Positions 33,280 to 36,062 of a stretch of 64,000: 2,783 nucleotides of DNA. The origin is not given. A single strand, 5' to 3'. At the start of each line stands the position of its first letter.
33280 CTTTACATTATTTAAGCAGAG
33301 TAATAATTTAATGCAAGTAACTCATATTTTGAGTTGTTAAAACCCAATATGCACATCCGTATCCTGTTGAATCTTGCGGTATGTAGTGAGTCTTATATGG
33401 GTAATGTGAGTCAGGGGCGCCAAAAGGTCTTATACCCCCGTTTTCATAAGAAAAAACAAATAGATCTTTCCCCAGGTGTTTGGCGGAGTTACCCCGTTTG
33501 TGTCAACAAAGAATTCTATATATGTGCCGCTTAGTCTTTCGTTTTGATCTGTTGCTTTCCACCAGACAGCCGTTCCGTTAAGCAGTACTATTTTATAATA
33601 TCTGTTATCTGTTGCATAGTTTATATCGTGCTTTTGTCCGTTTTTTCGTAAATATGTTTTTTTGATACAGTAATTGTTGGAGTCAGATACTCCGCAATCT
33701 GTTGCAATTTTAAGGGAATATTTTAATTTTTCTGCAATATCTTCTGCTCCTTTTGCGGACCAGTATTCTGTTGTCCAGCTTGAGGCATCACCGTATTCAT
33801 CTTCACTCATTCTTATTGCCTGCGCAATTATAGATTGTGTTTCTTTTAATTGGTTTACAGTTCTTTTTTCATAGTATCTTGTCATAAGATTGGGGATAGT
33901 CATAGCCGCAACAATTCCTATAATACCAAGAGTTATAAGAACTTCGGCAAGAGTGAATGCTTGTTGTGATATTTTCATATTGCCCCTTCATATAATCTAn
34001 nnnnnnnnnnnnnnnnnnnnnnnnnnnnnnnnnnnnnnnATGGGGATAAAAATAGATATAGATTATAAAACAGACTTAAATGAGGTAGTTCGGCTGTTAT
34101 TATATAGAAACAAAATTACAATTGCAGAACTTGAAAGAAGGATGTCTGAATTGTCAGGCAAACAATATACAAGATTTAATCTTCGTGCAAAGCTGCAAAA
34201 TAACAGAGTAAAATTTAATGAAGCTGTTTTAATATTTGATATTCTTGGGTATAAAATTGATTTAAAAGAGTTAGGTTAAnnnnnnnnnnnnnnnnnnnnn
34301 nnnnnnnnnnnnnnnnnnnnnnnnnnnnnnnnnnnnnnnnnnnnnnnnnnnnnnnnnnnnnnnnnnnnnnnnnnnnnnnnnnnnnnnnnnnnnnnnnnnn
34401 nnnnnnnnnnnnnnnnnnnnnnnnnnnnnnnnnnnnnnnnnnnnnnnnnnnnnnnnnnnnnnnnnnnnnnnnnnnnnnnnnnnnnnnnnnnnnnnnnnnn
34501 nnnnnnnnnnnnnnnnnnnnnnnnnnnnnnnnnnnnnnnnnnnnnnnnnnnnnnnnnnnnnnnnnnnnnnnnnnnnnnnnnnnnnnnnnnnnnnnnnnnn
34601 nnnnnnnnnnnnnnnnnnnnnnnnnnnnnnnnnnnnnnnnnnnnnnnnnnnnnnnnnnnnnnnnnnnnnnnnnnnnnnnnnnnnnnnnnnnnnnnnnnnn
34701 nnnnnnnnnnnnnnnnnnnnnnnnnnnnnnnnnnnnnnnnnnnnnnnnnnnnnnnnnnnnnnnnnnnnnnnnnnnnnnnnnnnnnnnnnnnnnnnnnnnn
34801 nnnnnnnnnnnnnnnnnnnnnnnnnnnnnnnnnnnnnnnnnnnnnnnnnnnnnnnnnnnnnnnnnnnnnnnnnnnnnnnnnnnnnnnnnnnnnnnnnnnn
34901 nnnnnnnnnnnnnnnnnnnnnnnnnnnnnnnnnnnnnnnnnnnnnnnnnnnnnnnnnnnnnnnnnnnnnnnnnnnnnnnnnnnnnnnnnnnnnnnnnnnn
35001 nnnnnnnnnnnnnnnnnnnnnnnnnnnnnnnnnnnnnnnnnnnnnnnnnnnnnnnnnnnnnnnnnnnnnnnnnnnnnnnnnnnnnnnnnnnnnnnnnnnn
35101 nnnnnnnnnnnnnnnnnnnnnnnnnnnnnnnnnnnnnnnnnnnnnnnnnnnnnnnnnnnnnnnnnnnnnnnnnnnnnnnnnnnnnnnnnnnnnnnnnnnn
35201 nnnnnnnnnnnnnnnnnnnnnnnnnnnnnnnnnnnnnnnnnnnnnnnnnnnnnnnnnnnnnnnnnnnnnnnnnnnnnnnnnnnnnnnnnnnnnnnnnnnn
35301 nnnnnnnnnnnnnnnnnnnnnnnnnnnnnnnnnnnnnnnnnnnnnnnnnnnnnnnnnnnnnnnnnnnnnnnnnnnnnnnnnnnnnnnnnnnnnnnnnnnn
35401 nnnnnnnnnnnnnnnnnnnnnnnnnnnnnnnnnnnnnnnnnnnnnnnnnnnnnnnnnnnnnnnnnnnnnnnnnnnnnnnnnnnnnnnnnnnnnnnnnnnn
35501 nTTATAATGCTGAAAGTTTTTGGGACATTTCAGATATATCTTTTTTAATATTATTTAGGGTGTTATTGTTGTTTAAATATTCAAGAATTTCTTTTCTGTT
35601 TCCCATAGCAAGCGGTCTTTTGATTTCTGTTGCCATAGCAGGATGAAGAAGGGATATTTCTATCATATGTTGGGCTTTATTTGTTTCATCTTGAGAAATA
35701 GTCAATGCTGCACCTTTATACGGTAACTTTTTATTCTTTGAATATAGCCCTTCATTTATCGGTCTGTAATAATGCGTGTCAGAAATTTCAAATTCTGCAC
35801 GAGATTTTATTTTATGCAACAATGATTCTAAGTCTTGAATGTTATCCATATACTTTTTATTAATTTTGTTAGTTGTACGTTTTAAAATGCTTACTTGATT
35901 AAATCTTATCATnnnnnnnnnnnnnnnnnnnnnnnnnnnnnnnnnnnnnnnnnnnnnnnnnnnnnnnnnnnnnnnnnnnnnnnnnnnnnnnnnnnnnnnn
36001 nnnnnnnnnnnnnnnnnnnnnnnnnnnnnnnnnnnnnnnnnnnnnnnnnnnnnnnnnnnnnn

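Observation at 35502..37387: RelA/SpoT-like synthetase with intact catalytic motifs, a ~180-aa insertion and the N-terminal module, followed by a tightly linked 136-aa ORF (toxSAS or effector-immunity-like pair?)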

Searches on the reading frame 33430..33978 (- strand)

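Call 3: search_protein_families(library=pfam, proteins=[window:33430-33978:-], max_evalue=1)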
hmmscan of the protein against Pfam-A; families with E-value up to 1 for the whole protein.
window:33430-33978:- (182 aa): 1 family
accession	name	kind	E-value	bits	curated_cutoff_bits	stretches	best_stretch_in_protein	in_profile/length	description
PF07963.17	N_methyl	-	1.1e-05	25.3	21.2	1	4-27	3-26/27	Prokaryotic N-terminal methylation motif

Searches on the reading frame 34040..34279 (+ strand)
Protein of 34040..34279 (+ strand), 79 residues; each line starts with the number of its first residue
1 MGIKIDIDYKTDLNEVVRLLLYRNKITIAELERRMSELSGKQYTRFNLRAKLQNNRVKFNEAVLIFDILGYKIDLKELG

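Call 3: search_protein_families(library=pfam, proteins=[window:34040-34279:+], max_evalue=1)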
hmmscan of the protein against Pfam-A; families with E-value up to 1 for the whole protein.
window:34040-34279:+ (79 aa): 2 families
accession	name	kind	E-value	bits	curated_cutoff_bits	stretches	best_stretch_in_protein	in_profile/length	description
PF20075.5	DUF6471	-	0.043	14.1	26.8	1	14-70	6-61/65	Domain of unknown function (DUF6471)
PF18820.6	BD_b_sandwich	-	0.11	13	26.1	1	46-78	38-69/131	Bdellovibrio Beta-sandwich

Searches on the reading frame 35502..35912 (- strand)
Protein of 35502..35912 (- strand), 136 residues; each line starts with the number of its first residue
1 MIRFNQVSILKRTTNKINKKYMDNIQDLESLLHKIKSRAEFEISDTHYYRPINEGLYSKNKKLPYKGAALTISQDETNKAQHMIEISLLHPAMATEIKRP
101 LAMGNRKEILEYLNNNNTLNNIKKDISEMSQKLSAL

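Call 3: search_protein_families(library=pfam, proteins=[window:35502-35912:-], max_evalue=1)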
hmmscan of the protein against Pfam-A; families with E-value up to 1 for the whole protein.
window:35502-35912:- (136 aa): 3 families
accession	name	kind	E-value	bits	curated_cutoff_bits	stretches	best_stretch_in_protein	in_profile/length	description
PF00946.24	Mononeg_RNA_pol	-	0.0014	16.8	27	1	24-132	952-1048/1068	Mononegavirales RNA dependent RNA polymerase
PF20669.3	Exo70_N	-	0.022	15.5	23.9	1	8-56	20-52/83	Exocyst complex component Exo70 N-terminal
PF03449.20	GreA_GreB_N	-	0.063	13.9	24.5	1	91-134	24-67/71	Transcription elongation factor, N-terminal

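Call 4: search_protein_families(library=ncbifam, proteins=[window:35502-35912:-], max_evalue=1)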
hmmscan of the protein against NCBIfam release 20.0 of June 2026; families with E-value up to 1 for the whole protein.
window:35502-35912:- (136 aa): 2 families
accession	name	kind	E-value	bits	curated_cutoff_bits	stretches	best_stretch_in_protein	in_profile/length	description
NF007709.0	PRK10404.1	equivalog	0.014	15.9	139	1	8-51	23-65/101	stress response protein ElaB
TIGR02432.1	lysidine_TilS_N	equivalog_domain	0.016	15.1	93.6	1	93-117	140-164/189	tRNA lysidine(34) synthetase TilS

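Call 5: search_protein_families(library=padloc, proteins=[window:35502-35912:-], max_evalue=1)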
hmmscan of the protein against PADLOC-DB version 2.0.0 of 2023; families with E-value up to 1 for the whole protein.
window:35502-35912:- (136 aa): 0 families

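Call 33: find_homologous_proteins(query=window:35502-35912:-, max_evalue=0.001)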
Query window:35502-35912:- (136 aa): 8 proteins with E <= 0.001 among 22 candidates.
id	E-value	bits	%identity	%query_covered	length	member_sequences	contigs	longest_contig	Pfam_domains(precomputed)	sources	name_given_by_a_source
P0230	9.0e-80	283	99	100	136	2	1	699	-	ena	-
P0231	6.5e-73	261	90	100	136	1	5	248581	-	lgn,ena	-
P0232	2.5e-68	246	85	100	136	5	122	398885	-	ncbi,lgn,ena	-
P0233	1.6e-46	175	62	100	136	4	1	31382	-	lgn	-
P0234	1.6e-41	159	62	100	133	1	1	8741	-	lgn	-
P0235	3.3e-35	139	53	99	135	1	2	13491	-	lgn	-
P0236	2.1e-25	107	46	100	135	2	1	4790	-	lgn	-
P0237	2.6e-25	107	53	83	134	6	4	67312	-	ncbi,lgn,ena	-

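Call 43: search_solved_structures(query=A2, max_evalue=10, show_alignments=2)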
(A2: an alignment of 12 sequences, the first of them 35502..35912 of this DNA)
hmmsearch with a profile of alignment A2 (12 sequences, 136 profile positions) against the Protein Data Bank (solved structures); distinct sequences matched with E-value up to 10: 3.
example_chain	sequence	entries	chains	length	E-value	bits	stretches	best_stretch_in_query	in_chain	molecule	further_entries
4e3c_A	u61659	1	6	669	0.091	15.7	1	96-135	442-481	Inhibitor of nuclear factor kappa-B kinase subunit beta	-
8omv_A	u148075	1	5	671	0.091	15.7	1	96-135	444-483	Inhibitor of nuclear factor kappa-B kinase subunit beta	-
4kik_A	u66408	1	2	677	0.094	15.7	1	96-135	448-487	Inhibitor of nuclear factor kappa-B kinase subunit beta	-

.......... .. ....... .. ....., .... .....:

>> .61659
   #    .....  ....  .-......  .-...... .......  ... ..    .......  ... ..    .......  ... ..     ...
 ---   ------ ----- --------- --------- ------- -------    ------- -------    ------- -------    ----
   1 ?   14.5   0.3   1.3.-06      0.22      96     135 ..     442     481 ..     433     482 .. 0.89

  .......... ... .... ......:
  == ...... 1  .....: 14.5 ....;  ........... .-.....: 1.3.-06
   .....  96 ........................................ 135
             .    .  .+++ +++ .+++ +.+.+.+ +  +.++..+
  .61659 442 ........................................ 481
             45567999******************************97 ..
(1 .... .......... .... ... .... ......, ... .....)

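Call 53: search_protein_families(library=phrogs, proteins=[window:35502-35912:-], max_evalue=0.001)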
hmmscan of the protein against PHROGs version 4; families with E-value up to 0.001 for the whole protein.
window:35502-35912:- (136 aa): 0 families

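Call 55: predict_structure(alignment_id=A3)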
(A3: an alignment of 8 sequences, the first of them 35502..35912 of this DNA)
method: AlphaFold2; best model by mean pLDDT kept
length: 136 residues; sequences in the alignment: 8
mean_pLDDT: 81.4   pTM: 0.73
mean pLDDT of the five models: 81.4, 80.7, 45.7, 45.7, 42.4
residues with pLDDT >= 90: 74; 70-90: 36; 50-70: 5; < 50: 21
segments of 3 or more residues with pLDDT < 50: 1-21
pLDDT, mean of each block of 10 residues (from residue 1): 34 39 73 95 93 89 86 92 93 84 96 94 91 80
secondary structure, 60 per line:
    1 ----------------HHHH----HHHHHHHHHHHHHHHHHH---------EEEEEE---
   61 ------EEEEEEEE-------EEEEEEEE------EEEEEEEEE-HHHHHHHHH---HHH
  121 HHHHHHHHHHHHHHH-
elements in order: H17-20 H25-42 E52-57 E67-74 E82-89 E96-104 H106-114 H118-135

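Call 61: fold_search(model_id=the predicted structure, library=pdb)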
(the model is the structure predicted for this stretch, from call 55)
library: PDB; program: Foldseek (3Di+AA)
matches with E <= 10: 1012; with E <= 0.001: 0
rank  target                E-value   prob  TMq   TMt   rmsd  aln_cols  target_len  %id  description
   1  1l3a_A                1.2e-02  0.97  0.38  0.32  10.3       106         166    8  Structure of the plant transcriptional regulator PBF-2 (released 2002-06-26)
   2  3n1h                  2.1e-02  0.85  0.31  0.28   8.7       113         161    9  Crystal Structure of StWhy2 (released 2010-08-11)
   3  3r9y                  2.7e-02  0.82  0.31  0.27   9.4       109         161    9  Crystal Structure of StWhy2 K67A (form I) (released 2011-09-28)
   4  3nm7_D                5.7e-02  0.54  0.28  0.43   7.4        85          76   15  Crystal Structure of Borrelia burgdorferi Pur-alpha (released 2010-10-06)
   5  4kop_B                6.9e-02  0.51  0.30  0.27   9.0       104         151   10  Crystal Structure of WHY2 from Arabidopsis thaliana (released 2013-11-13)
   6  2gia_G                8.3e-02  0.60  0.31  0.28   9.6       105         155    8  Crystal structures of trypanosoma bruciei MRP1/MRP2 (released 2006-09-05)
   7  9gon_D                1.1e-01  0.57  0.24  0.05  16.3        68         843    9  Crystal structure of DPP9 in complex with sulphostin (released 2025-07-16)
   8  3r9z                  1.1e-01  0.47  0.31  0.28   9.0       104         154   10  Crystal Structure of StWhy2 K67A (form II) (released 2011-09-28)
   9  5njt_x                1.1e-01  0.33  0.27  0.32  11.1       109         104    9  Structure of the Bacillus subtilis hibernating 100S ribosome reveals the basis for 70S dimerization. (released 2017-06-14)
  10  9goc_D                1.4e-01  0.51  0.24  0.05  16.2        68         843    9  Crystal structure of DPP9 Ser730Ala in complex with sulphostin. (released 2025-07-16)
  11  4kop_D                1.5e-01  0.44  0.30  0.29   9.0       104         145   10  Crystal Structure of WHY2 from Arabidopsis thaliana (released 2013-11-13)
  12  2gid_A                1.6e-01  0.21  0.22  0.21   8.8        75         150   12  Crystal structures of trypanosoma bruciei MRP1/MRP2 (released 2006-09-05)
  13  6x6a_A                1.9e-01  0.44  0.24  0.05  16.4        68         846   10  Cryo-EM structure of NLRP1-DPP9 complex (released 2021-03-10)
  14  7t34                  1.9e-01  0.09  0.19  0.12  15.7       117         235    9  Crystal structure of AtDHDPR1 from Arabidopsis thaliana (released 2022-12-14)
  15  2gid_G                2.0e-01  0.51  0.32  0.30   6.3        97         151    9  Crystal structures of trypanosoma bruciei MRP1/MRP2 (released 2006-09-05)
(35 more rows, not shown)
